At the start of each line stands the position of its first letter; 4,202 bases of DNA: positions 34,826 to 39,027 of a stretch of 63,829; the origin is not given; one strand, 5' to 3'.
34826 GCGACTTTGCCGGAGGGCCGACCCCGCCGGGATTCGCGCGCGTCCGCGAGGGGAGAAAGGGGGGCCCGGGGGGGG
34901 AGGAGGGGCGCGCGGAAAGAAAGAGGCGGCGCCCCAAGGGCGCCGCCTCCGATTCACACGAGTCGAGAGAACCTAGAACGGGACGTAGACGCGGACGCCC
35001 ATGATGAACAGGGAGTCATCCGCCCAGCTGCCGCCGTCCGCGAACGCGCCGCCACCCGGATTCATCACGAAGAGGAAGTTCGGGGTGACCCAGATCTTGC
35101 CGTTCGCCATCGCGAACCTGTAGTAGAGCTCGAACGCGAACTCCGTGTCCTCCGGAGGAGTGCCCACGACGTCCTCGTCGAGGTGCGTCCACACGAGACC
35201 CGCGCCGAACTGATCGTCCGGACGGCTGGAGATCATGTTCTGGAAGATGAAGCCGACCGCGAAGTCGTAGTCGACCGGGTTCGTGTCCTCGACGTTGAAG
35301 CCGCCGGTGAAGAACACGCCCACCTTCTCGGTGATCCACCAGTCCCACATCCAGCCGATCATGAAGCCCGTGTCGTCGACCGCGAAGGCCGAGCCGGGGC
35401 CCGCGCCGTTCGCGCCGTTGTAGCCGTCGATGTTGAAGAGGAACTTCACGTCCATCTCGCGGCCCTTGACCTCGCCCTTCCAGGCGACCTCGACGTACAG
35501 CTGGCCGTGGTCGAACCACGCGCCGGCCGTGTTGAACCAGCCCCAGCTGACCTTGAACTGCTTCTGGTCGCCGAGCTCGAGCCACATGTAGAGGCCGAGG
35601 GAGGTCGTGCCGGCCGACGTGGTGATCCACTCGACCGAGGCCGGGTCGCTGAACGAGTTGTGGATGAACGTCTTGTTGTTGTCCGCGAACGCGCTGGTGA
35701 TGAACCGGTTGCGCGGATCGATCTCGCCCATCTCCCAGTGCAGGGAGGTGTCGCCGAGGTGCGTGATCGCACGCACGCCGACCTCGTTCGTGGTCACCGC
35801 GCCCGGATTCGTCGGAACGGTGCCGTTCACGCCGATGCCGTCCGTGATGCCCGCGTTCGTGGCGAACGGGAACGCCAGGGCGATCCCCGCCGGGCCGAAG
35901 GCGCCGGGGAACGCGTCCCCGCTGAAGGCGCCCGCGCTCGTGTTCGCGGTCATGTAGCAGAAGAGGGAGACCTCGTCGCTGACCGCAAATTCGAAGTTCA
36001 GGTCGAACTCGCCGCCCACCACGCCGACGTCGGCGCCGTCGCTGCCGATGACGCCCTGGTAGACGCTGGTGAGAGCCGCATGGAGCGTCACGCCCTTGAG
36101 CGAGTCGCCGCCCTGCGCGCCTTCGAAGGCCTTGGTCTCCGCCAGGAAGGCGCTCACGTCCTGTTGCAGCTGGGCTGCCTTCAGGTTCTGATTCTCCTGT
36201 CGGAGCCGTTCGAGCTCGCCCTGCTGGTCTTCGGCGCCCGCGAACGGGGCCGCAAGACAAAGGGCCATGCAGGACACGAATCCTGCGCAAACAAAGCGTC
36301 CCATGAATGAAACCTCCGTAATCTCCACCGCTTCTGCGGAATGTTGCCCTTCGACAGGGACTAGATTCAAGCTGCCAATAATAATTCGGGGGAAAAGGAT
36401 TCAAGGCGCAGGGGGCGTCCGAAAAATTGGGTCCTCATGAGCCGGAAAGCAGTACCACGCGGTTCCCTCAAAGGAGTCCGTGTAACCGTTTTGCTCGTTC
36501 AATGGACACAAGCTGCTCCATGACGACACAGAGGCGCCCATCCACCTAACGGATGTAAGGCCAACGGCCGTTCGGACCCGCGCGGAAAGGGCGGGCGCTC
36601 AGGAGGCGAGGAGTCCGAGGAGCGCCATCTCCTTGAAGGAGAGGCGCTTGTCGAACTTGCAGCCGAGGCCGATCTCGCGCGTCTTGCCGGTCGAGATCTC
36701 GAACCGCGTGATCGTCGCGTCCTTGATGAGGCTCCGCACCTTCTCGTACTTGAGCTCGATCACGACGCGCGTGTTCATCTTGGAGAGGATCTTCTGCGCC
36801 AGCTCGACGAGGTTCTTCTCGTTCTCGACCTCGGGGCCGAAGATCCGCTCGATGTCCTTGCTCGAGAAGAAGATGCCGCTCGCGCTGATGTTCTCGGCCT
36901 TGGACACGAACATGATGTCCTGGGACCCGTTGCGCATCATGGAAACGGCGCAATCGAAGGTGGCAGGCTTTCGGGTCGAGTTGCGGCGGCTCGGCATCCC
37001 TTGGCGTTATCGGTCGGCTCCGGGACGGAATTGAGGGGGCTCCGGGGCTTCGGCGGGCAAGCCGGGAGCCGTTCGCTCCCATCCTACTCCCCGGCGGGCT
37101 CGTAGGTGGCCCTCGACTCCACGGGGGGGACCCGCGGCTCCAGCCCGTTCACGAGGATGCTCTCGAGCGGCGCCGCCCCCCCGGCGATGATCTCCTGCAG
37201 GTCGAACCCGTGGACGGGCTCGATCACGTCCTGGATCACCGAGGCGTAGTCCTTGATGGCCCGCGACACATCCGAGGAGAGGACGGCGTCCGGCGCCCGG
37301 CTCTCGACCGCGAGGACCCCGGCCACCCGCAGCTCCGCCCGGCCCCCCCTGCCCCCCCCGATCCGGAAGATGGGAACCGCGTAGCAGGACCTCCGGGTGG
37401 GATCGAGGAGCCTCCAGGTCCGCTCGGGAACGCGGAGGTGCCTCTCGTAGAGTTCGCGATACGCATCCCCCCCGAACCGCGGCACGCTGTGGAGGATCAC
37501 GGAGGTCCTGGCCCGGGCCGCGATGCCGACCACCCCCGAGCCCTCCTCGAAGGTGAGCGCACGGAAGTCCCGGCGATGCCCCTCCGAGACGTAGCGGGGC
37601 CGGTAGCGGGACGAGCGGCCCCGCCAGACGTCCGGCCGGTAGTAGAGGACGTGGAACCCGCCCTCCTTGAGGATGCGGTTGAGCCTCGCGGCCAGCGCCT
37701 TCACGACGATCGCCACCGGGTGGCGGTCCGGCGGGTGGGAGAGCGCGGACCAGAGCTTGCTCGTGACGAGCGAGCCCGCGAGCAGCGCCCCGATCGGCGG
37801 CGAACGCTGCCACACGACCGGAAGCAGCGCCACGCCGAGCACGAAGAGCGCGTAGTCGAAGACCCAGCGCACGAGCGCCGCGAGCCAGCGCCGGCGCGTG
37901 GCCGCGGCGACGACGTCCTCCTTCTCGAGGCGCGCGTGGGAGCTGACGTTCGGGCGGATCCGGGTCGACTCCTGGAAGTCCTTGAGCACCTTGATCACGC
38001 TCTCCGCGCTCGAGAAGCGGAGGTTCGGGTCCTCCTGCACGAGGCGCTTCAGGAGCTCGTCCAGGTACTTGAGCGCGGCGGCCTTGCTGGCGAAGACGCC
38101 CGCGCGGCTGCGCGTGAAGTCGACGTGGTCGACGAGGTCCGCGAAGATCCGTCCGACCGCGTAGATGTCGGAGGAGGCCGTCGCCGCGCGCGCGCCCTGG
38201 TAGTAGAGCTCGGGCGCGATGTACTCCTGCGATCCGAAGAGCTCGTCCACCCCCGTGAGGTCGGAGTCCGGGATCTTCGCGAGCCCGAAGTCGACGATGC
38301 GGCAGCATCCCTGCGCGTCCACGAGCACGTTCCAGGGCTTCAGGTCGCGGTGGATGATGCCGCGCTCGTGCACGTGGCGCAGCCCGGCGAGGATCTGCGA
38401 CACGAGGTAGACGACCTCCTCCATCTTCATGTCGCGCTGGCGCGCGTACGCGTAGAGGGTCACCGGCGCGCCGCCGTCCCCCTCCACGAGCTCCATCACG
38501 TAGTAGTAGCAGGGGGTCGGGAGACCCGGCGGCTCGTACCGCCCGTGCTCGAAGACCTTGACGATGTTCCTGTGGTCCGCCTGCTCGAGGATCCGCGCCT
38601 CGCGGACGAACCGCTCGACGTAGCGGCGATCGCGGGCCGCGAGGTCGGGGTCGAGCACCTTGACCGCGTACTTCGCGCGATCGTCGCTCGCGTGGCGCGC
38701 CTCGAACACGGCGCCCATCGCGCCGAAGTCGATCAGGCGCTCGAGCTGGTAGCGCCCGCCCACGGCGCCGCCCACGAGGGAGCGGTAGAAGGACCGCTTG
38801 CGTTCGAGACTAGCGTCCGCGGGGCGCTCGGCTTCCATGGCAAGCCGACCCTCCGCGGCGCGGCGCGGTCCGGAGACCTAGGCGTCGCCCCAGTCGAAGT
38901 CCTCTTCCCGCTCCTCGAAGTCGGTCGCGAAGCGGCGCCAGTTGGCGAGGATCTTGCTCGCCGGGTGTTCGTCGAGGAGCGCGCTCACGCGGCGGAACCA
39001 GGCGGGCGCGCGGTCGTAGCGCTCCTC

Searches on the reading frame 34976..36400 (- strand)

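Call 82: search_protein_families(library=pfam, proteins=[window:34976-36400:-], max_evalue=0.0001)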
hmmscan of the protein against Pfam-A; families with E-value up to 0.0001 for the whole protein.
window:34976-36400:- (475 aa): 1 family
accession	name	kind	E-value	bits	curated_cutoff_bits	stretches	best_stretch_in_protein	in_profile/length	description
PF04966.18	OprB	-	6.9e-13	49.2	22.9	1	341-458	229-356/372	Carbohydrate-selective porin, OprB family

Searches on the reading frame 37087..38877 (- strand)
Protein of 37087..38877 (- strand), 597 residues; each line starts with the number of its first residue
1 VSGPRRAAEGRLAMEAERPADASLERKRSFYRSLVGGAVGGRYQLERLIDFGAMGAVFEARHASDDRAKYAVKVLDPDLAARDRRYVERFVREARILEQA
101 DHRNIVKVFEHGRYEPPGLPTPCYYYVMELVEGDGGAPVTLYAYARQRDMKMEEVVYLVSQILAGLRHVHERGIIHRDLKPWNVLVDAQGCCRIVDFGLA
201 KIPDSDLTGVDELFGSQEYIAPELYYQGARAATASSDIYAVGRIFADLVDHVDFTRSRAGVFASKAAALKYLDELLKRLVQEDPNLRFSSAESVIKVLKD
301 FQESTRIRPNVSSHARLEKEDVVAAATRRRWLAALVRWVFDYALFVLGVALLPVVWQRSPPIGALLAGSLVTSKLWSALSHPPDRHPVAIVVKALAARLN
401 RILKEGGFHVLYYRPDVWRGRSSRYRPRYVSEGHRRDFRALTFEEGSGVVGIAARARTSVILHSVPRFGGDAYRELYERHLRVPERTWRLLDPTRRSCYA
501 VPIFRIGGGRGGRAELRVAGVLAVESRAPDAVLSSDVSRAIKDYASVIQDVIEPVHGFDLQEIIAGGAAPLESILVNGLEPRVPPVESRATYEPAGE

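Call 82: search_protein_families(library=pfam, proteins=[window:37087-38877:-], max_evalue=0.0001)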
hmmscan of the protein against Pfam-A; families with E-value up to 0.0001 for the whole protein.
window:37087-38877:- (597 aa): 5 families
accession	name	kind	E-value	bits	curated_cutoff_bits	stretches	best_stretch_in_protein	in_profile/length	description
PF00069.31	Pkinase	-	1e-37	130.4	31.7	1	43-256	1-198/263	Protein kinase domain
PF07714.23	PK_Tyr_Ser-Thr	-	3.2e-24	86.1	23.1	1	45-246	3-195/258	Protein tyrosine and serine/threonine kinase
PF03109.22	ABC1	-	7.3e-06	25.7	22.9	0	127-201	146-215/244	ABC1 atypical kinase-like domain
PF01163.29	RIO1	-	4.4e-05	23.6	22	1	95-198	52-149/187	RIO domain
PF01636.29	APH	-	5.7e-05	23.4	23.2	1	162-202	158-199/239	Phosphotransferase enzyme family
